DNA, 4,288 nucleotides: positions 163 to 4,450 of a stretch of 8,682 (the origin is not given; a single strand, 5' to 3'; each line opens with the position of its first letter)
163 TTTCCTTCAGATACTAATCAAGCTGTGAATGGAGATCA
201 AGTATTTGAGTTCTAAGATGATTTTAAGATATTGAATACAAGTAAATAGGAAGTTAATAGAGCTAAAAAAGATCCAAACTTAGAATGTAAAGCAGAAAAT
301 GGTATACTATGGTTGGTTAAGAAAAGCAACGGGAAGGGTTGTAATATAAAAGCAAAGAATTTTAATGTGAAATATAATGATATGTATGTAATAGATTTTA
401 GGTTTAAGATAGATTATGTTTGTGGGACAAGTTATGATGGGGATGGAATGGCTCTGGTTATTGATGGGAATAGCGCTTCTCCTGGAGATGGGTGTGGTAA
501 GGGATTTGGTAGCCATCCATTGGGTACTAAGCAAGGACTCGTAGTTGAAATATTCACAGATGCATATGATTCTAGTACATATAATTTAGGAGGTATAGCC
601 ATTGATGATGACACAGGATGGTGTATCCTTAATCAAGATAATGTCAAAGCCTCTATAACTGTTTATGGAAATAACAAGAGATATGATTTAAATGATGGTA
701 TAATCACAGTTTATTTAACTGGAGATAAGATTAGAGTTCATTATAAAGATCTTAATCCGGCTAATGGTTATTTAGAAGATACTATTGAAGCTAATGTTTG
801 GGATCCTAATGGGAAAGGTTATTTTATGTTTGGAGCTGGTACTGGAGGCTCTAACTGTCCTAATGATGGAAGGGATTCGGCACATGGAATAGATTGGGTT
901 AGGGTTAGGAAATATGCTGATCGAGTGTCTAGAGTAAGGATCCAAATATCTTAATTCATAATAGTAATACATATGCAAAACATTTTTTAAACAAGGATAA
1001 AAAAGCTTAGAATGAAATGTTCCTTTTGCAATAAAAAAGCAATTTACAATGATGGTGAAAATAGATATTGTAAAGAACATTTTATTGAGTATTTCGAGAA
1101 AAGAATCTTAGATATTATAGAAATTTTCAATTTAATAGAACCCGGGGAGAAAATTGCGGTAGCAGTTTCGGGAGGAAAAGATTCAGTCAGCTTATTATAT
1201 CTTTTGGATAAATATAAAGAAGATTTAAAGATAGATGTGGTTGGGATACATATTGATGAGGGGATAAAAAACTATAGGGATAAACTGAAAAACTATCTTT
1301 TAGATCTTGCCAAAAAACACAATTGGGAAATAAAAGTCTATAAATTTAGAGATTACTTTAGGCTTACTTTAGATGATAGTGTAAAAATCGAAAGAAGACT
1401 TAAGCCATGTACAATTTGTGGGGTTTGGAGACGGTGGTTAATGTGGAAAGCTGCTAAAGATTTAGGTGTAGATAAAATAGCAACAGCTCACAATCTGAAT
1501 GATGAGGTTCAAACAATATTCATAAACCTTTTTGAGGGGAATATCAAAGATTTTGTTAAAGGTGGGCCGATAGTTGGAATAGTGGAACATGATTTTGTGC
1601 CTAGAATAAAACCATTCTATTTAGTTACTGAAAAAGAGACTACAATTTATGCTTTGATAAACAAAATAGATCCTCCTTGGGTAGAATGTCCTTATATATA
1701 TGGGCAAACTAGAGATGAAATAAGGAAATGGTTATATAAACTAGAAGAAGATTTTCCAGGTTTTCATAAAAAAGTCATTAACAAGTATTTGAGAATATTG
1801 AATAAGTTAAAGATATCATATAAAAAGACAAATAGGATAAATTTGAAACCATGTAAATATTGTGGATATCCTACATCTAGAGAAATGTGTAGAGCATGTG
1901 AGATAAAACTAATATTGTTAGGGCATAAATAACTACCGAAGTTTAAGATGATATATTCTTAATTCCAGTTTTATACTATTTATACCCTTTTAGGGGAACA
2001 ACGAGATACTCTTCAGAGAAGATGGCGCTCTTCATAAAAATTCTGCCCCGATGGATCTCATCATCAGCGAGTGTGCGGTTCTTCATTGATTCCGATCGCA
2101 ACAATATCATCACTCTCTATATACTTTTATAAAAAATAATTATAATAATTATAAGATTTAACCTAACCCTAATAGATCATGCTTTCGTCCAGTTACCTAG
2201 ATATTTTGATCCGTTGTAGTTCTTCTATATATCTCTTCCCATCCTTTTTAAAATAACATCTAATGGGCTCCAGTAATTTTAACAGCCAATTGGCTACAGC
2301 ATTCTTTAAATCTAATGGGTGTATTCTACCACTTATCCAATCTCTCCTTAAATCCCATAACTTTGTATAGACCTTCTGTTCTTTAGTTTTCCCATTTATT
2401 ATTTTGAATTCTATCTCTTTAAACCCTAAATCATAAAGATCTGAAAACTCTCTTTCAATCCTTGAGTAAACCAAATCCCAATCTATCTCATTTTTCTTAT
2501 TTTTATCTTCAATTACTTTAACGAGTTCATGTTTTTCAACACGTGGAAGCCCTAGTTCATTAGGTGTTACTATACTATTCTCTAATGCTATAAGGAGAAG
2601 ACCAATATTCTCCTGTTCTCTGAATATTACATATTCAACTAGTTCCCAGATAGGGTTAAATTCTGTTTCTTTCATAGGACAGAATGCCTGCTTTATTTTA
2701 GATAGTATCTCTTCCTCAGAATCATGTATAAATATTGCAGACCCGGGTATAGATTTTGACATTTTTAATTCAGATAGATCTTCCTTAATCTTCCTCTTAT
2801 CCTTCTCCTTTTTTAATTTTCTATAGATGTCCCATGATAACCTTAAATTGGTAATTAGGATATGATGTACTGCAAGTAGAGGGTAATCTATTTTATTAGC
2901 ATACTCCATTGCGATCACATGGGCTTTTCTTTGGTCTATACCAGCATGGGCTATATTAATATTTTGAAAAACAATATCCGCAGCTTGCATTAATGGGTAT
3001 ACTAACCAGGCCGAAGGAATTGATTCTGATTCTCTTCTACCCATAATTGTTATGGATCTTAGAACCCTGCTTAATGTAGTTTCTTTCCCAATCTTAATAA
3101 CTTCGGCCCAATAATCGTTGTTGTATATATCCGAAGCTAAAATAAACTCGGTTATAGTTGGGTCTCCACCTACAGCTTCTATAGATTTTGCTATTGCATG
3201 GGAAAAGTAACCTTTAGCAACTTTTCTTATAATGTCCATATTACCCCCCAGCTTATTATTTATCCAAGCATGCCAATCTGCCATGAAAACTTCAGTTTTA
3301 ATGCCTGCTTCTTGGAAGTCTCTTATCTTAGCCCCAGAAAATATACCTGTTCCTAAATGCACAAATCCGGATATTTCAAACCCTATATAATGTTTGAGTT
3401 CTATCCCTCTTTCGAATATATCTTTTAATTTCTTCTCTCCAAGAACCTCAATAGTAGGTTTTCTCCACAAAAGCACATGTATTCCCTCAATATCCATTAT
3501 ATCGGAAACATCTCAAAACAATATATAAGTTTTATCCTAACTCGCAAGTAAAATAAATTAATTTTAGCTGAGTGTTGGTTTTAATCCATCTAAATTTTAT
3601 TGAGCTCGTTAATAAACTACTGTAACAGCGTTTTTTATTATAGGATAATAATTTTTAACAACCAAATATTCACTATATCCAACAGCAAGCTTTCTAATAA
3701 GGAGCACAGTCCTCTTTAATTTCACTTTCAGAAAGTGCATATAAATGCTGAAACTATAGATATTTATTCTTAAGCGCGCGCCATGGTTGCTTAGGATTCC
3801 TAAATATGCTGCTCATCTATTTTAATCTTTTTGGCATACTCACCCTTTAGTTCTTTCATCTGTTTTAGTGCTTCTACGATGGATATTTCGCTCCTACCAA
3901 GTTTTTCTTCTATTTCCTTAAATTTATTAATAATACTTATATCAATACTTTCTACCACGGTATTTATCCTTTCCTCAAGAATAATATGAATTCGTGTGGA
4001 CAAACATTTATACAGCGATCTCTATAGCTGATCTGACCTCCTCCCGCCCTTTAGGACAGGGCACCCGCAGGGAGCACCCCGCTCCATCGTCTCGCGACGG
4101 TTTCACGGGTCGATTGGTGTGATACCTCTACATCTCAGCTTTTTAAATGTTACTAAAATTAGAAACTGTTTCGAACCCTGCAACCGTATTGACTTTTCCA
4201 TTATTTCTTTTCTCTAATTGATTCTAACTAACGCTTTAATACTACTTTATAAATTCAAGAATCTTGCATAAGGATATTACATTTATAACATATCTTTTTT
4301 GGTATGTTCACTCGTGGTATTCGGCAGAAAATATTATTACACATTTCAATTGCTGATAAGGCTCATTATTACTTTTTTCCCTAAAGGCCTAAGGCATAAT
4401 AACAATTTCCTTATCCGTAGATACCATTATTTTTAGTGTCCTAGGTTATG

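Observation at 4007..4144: GC-rich ~105-nt structured RNA candidate of unrecognised class with a CU-rich 5' tail identical to the anti-Shine-Dalgarno heptamer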

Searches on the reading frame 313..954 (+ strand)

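Call 14: search_protein_families(library=pfam, proteins=[window:313-954:+], max_evalue=0.01)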
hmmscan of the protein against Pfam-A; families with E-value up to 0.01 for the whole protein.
window:313-954:+ (213 aa): 1 family
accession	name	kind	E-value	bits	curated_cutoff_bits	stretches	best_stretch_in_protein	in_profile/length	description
PF04753.17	Corona_NS12-7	-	0.0055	17.5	25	0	100-136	43-78/109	Coronavirus non-structural protein NS12.7 family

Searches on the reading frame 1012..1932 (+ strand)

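Call 14: search_protein_families(library=pfam, proteins=[window:1012-1932:+], max_evalue=0.01)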
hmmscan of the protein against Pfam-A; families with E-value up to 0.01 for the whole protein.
window:1012-1932:+ (306 aa): 3 families
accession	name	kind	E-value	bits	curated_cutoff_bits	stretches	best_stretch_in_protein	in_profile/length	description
PF01171.26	ATP_bind_3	-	6.8e-17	62.2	27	1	47-218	1-160/182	PP-loop family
PF16503.10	zn-ribbon_14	-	0.00053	19.9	34.9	1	281-296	3-18/32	Zinc-ribbon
PF01507.26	PAPS_reduct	-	0.0015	19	22.5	1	48-114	2-62/175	Phosphoadenosine phosphosulfate reductase domain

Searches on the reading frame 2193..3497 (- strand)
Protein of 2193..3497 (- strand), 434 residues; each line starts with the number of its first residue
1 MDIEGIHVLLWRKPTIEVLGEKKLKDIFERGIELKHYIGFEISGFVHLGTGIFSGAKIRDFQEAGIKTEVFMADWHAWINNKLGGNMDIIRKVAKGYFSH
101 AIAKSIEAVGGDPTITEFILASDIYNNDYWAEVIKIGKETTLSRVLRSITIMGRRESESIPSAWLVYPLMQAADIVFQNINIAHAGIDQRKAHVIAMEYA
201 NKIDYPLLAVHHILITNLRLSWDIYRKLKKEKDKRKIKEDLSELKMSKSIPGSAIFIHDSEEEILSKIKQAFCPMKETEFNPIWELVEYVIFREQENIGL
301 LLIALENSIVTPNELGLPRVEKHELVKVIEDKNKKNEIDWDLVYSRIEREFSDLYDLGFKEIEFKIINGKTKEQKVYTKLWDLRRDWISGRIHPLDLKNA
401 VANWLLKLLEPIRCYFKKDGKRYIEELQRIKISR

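Call 14: search_protein_families(library=pfam, proteins=[window:2193-3497:-], max_evalue=0.01)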
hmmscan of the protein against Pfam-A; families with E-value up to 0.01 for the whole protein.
window:2193-3497:- (434 aa): 1 family
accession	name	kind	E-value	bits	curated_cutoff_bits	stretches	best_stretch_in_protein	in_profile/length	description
PF00579.31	tRNA-synt_1b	-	2.5e-31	109.6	21.1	1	34-294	6-243/292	tRNA synthetases class I (W and Y)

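Call 15: find_encoding_contigs(protein=window:2193-3497:-, flank=10000, max_places=6)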
Protein window:2193-3497:- (434 aa): 6 contigs read that carry it; 6 places shown.
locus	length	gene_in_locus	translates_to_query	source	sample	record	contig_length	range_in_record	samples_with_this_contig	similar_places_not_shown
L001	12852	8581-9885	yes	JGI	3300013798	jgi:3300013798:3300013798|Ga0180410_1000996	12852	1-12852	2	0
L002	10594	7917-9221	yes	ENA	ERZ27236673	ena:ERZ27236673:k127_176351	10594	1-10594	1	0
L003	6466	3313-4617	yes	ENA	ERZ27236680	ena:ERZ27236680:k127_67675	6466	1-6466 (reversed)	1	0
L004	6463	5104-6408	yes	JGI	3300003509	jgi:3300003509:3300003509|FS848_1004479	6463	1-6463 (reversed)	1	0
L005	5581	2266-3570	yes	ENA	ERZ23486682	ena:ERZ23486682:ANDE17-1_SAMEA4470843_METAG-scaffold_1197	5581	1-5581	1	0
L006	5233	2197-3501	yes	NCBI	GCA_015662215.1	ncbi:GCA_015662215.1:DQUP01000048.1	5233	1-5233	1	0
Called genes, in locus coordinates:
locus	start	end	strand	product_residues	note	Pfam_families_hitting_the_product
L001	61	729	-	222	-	PF00702:Hydrolase, PF03031:NIF (faint), PF12710:HAD (weak), PF13419:HAD_2, PF13242:Hydrolase_like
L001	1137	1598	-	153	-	PF01569:PAP2 (weak)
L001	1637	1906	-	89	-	-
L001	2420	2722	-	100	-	PF01157:Ribosomal_L21e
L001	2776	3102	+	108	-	PF03874:RNA_pol_Rpb4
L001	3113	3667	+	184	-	PF04919:DUF655, PF14579:HHH_6 (faint)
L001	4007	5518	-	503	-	-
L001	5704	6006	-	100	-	PF01176:eIF-1a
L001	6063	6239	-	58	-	-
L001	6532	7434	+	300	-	-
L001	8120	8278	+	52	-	-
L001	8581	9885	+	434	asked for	PF00579:tRNA-synt_1b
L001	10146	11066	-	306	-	PF01171:ATP_bind_3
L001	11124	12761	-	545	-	PF10102:DUF2341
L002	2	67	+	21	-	?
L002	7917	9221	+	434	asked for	PF00579:tRNA-synt_1b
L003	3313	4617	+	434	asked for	PF00579:tRNA-synt_1b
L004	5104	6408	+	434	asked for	PF00579:tRNA-synt_1b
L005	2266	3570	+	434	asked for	PF00579:tRNA-synt_1b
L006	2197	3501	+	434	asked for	PF00579:tRNA-synt_1b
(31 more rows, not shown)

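Call 91: list_cluster_members(proteins=[window:2193-3497:-, window:5969-6907:+, window:1012-1932:+, window:4644-5546:-])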
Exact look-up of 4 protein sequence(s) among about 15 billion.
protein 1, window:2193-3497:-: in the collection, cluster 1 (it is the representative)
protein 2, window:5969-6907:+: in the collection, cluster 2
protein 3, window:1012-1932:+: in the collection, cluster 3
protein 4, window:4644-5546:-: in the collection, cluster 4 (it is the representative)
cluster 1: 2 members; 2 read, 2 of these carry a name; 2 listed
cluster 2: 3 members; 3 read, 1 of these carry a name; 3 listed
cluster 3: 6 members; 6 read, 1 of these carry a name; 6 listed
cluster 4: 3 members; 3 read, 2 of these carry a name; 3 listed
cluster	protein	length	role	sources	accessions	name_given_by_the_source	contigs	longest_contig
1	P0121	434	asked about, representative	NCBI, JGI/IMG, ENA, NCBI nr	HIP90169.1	MAG TPA: tyrosine--tRNA ligase [Candidatus Nanopusillus sp.] | tyrosine--tRNA ligase [Candidatus Nanopusillus sp.]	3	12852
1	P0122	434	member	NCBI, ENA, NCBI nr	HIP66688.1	MAG TPA: tyrosine--tRNA ligase [Candidatus Nanopusillus sp.] | tyrosine--tRNA ligase [Candidatus Nanopusillus sp.]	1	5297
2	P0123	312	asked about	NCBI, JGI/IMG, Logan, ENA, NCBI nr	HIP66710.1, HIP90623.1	MAG TPA: DNA double-strand break repair nuclease NurA [Candidatus Nanopusillus sp.] | DNA double-strand break repair nuclease NurA [Candidatus Nanopusillus sp.]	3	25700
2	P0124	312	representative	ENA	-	-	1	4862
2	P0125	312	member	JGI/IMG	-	-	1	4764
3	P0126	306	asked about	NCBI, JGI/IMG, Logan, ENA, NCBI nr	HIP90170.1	MAG TPA: TIGR00269 family protein [Candidatus Nanopusillus sp.] | TIGR00269 family protein [Candidatus Nanopusillus sp.]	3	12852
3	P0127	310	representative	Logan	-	-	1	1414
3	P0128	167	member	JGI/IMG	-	-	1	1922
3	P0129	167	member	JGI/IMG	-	-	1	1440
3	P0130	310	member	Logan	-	-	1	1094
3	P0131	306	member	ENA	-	-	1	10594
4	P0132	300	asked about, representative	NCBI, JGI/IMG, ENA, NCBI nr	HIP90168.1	MAG TPA: hypothetical protein EYH22_01305 [Candidatus Nanopusillus sp.] | hypothetical protein [Candidatus Nanopusillus sp.]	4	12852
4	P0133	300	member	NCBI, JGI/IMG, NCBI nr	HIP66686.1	MAG TPA: hypothetical protein EYH09_00990 [Candidatus Nanopusillus sp.] | hypothetical protein [Candidatus Nanopusillus sp.]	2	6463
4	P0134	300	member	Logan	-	-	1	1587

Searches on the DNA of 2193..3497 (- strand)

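Call 28: search_rna_families(sources=[L007, L008, L009, L010, L011, L012, L001], threshold=gathering)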
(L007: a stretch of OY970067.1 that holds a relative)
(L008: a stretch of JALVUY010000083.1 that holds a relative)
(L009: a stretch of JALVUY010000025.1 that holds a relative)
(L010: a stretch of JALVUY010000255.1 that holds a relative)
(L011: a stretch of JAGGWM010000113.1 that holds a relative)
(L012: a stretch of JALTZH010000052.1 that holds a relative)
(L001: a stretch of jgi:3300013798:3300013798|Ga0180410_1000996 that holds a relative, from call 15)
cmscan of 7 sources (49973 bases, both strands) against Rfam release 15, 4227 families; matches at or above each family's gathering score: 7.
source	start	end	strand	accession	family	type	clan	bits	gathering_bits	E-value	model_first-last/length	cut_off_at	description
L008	3877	4004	+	RF00062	HgcC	Gene;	-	121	50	1e-27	1-130/130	no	HgcC family RNA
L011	4619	4746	-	RF00062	HgcC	Gene;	-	118.3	50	5.6e-27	1-130/130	no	HgcC family RNA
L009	2705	2833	+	RF00062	HgcC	Gene;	-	115.1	50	4.2e-26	1-130/130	no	HgcC family RNA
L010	1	102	+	RF00062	HgcC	Gene;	-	94.7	50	1.3e-20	30-130/130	5'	HgcC family RNA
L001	2166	2236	-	RF00005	tRNA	Gene; tRNA;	CL00001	66.8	29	1.8e-12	1-71/71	no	tRNA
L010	5745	5818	-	RF00005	tRNA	Gene; tRNA;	CL00001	62.8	29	2.4e-11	1-71/71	no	tRNA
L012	2549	2669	-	RF00062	HgcC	Gene;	-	61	50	1.7e-11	1-130/130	no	HgcC family RNA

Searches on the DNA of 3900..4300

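Call 5: search_rna_families(source=window, start=3900, end=4300, threshold=evalue, max_evalue=10, show_alignments=5)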
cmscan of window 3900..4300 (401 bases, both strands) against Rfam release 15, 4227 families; matches with E-value up to 10: 5.
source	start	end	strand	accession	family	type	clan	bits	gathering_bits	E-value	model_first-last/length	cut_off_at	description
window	4023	4134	-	RF00062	HgcC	Gene;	-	40.8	50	3.9e-08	1-130/130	no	HgcC family RNA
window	4131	4199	-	RF00225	IRES_Tobamo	Cis-reg; IRES;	-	21.9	50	0.42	1-151/151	no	Tobamovirus internal ribosome entry site (IRES)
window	4047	4063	+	RF01367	CRISPR-DR54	Gene; CRISPR;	-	15.9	39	2.4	9-25/37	no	CRISPR RNA direct repeat element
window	4141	4158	-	RF01335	CRISPR-DR22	Gene; CRISPR;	-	13.7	50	3.8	2-19/36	no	CRISPR RNA direct repeat element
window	4038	4061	-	RF03156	L31-Firmicutes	Cis-reg; leader;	CL00118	11.9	33.3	7.7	1-32/32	no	L31-Firmicutes ribosomal protein leader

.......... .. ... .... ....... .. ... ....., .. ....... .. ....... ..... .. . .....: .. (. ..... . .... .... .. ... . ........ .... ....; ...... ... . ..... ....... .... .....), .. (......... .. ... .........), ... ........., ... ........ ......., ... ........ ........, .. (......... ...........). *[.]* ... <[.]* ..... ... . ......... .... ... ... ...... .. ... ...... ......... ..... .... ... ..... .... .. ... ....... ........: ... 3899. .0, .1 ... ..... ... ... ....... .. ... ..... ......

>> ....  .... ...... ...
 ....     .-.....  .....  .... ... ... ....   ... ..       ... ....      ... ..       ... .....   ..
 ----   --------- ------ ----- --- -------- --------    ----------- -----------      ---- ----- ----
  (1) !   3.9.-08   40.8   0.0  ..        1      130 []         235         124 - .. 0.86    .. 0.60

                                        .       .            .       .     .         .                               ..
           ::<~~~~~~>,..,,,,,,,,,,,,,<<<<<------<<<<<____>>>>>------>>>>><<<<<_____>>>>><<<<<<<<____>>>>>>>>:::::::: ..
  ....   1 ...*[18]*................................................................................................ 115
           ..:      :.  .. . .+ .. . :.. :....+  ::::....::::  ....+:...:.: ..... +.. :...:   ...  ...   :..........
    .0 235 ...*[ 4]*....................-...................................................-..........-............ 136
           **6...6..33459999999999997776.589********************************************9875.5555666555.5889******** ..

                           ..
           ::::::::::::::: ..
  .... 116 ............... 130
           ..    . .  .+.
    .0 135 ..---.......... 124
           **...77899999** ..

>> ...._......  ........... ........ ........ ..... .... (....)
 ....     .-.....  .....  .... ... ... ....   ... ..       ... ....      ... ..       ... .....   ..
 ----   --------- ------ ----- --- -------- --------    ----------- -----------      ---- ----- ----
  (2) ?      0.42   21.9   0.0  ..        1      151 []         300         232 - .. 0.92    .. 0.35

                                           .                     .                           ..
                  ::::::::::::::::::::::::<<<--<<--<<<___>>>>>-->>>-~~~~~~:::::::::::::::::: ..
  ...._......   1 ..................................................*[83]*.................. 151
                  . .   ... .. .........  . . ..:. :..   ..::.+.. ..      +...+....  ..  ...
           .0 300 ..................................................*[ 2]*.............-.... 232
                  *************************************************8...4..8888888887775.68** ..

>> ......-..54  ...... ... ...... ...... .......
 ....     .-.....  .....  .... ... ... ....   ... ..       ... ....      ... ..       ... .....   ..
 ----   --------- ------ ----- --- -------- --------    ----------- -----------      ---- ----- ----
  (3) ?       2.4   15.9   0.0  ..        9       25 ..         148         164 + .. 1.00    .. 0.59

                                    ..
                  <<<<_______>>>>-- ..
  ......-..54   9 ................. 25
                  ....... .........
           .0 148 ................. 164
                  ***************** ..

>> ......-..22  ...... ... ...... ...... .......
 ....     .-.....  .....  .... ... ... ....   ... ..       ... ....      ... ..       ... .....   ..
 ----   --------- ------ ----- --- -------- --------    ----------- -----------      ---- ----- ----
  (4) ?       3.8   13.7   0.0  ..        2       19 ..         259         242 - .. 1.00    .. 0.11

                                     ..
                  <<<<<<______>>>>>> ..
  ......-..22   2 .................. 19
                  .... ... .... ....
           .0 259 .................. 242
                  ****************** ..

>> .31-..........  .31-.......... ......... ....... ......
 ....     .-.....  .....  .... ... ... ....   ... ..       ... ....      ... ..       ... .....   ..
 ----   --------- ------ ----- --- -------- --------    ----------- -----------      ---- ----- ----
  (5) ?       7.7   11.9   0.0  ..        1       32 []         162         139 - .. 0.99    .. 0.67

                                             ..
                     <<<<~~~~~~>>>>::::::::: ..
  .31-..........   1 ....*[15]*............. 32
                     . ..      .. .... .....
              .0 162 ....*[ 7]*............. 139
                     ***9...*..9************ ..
